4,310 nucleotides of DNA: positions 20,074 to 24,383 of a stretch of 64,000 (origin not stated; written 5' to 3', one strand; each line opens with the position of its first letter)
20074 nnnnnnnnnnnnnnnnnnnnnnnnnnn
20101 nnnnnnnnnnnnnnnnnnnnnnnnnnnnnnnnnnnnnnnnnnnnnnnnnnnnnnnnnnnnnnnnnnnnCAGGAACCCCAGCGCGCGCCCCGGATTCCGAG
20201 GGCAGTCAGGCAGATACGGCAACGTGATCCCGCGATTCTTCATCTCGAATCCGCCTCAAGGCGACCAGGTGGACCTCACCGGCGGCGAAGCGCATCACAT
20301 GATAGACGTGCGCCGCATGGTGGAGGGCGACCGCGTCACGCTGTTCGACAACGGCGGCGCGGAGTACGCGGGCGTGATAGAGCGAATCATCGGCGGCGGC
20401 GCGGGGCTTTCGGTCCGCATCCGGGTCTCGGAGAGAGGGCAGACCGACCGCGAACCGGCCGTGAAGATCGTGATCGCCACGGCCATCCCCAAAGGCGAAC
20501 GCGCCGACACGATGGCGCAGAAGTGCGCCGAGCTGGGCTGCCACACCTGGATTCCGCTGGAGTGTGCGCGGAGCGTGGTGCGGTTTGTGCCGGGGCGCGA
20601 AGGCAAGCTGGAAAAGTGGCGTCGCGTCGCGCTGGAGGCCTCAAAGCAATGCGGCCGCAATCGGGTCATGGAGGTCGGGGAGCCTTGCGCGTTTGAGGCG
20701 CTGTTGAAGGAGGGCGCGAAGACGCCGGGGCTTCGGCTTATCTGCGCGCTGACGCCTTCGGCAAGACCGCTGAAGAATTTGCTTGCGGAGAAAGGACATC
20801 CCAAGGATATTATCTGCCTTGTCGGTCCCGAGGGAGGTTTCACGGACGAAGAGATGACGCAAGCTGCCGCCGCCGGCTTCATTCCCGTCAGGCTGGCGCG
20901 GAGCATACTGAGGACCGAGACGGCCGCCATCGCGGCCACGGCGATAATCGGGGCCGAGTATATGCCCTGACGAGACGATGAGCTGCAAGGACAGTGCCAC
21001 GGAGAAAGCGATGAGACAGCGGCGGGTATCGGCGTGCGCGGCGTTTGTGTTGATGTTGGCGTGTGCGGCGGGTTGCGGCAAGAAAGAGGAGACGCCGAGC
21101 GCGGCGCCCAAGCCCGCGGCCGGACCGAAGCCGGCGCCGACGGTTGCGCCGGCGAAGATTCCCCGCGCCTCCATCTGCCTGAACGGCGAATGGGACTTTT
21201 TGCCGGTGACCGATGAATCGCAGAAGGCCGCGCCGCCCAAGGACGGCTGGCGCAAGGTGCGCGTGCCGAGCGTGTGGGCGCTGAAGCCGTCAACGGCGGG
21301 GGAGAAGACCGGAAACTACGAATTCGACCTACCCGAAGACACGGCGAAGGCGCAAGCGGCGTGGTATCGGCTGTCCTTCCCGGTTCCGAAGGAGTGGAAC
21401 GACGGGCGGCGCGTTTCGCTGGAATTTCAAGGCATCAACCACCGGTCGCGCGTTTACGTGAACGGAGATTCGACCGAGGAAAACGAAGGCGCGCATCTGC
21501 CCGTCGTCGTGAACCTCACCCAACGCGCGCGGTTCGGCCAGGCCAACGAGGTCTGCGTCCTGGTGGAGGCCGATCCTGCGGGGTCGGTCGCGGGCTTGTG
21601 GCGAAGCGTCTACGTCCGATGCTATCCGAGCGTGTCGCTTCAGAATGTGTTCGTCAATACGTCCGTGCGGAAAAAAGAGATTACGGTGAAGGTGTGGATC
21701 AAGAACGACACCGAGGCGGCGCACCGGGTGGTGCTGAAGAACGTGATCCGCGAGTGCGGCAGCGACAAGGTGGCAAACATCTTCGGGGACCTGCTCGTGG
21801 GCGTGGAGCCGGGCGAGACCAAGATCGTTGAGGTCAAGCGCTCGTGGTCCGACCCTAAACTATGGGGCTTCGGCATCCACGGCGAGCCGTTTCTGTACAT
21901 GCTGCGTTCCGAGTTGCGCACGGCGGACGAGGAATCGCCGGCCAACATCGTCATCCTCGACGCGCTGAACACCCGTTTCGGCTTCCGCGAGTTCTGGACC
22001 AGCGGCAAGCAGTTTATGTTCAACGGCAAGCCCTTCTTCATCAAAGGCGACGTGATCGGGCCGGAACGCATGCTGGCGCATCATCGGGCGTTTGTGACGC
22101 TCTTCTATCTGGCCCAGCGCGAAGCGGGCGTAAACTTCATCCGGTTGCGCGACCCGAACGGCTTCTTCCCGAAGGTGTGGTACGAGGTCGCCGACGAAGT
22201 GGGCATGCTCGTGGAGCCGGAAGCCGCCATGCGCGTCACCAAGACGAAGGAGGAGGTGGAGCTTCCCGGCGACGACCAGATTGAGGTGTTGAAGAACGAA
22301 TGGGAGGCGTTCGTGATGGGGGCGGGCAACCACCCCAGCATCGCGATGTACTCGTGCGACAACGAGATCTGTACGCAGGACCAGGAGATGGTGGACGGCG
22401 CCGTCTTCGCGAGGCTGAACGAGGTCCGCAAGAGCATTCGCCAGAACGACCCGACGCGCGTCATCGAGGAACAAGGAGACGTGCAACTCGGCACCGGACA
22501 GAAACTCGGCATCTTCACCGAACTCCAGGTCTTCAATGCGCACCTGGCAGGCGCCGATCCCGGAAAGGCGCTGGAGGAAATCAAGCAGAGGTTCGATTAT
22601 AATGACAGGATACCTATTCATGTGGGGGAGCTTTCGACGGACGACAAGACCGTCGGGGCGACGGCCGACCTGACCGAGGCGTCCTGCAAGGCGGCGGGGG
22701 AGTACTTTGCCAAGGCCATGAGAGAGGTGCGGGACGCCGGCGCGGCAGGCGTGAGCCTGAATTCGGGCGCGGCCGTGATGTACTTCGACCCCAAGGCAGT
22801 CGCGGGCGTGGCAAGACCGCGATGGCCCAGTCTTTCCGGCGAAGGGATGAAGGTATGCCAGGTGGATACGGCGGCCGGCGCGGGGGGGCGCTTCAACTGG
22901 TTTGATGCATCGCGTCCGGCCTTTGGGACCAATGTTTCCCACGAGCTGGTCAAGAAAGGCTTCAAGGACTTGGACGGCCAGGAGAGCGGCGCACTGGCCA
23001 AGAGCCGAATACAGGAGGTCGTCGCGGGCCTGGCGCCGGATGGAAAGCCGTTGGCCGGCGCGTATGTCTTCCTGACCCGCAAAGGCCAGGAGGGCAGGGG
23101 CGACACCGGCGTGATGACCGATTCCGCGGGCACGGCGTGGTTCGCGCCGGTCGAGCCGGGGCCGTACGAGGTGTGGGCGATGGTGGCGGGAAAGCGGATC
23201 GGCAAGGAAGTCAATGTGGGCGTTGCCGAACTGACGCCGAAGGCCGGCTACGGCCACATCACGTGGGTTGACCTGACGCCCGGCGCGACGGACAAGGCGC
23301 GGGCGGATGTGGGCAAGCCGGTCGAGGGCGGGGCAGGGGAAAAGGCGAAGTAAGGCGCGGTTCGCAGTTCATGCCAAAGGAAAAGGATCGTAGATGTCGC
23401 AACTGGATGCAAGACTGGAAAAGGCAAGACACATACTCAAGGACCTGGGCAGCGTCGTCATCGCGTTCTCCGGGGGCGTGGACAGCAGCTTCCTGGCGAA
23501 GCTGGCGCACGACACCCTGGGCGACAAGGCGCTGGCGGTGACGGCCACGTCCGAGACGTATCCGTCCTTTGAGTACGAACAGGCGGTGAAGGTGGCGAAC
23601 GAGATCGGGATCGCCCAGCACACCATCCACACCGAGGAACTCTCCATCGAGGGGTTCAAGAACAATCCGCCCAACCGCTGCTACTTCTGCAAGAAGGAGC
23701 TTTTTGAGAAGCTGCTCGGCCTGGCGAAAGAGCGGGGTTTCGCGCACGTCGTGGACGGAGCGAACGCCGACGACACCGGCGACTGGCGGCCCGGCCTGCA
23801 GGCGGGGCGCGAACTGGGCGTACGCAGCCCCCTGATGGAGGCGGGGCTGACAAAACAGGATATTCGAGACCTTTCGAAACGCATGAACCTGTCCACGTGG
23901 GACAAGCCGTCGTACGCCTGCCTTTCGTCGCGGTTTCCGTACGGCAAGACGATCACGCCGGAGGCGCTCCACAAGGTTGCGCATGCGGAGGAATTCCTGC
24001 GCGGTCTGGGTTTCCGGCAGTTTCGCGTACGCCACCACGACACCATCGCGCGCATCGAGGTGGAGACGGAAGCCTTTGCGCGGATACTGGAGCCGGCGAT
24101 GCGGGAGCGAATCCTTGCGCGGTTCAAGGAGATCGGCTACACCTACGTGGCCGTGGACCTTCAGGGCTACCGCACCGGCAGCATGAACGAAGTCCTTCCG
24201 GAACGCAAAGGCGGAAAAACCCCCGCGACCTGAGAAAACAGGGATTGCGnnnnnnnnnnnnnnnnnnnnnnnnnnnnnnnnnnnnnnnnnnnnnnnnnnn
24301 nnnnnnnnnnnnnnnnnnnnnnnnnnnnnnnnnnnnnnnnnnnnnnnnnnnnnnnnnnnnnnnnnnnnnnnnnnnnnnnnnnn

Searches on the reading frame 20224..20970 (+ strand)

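Call 56: search_protein_families(library=pfam, proteins=[window:20224-20970:+], max_evalue=0.0001)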
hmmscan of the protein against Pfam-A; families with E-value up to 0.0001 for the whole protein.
window:20224-20970:+ (248 aa): 2 families
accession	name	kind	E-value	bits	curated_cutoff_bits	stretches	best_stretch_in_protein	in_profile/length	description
PF04452.19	Methyltrans_RNA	-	8.1e-44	149.5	23.9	1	78-242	3-164/165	RNA methyltransferase domain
PF20260.4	PUA_4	-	3.6e-10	40.2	23.9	1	18-55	1-38/48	RNA methyltransferase PUA domain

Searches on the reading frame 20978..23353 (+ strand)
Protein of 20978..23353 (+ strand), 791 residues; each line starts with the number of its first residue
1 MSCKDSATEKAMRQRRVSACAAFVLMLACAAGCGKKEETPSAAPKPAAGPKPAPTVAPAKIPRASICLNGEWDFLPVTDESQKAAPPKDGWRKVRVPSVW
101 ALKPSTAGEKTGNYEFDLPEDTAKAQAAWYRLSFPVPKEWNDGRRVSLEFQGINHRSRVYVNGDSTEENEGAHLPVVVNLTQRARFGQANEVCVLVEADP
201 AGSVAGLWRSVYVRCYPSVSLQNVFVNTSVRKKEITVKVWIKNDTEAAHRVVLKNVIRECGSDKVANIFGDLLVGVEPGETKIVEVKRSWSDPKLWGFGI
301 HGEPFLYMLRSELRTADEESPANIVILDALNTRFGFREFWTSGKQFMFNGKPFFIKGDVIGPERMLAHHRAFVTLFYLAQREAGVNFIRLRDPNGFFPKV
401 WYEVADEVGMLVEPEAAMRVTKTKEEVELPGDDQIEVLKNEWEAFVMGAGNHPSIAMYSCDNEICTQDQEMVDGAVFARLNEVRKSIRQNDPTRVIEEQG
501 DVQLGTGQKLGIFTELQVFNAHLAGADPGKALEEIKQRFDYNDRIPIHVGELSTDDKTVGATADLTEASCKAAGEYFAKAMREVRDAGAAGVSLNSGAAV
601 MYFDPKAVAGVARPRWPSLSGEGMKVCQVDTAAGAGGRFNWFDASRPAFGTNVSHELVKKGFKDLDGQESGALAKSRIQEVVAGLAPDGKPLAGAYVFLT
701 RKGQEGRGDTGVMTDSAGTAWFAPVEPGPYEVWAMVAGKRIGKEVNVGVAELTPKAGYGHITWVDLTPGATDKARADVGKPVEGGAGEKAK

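Call 56: search_protein_families(library=pfam, proteins=[window:20978-23353:+], max_evalue=0.0001)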
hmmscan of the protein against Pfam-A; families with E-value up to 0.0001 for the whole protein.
window:20978-23353:+ (791 aa): 5 families
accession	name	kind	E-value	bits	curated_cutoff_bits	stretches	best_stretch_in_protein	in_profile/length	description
PF02837.24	Glyco_hydro_2_N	-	9e-14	52.2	28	1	68-196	4-133/169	Glycosyl hydrolases family 2, sugar binding domain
PF22666.2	Glyco_hydro_2_N2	-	1.6e-07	32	27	1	122-197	44-118/167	Glycosyl hydrolase 2 galactose-binding domain-like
PF13620.12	CarboxypepD_reg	-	1.5e-06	28.9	32.3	1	687-739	9-59/82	Carboxypeptidase regulatory-like domain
PF00703.27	Glyco_hydro_2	-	7.7e-06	27.1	23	1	220-337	2-109/109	Glycosyl hydrolases family 2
PF02836.23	Glyco_hydro_2_C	-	8.4e-06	25.6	21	1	399-501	62-163/302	Glycosyl hydrolases family 2, TIM barrel domain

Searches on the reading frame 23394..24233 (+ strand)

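Call 56: search_protein_families(library=pfam, proteins=[window:23394-24233:+], max_evalue=0.0001)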
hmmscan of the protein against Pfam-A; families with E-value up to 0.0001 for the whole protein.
window:23394-24233:+ (279 aa): 3 families
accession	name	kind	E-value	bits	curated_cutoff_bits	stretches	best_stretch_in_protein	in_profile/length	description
PF02540.23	NAD_synthase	-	4.7e-08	32.9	21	1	20-82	20-83/242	NAD synthase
PF00733.27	Asn_synthase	-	1.4e-05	25.3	21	1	18-81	17-80/354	Asparagine synthase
PF06508.19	QueC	-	4e-05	23.6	22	0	21-83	2-63/210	Queuosine biosynthesis protein QueC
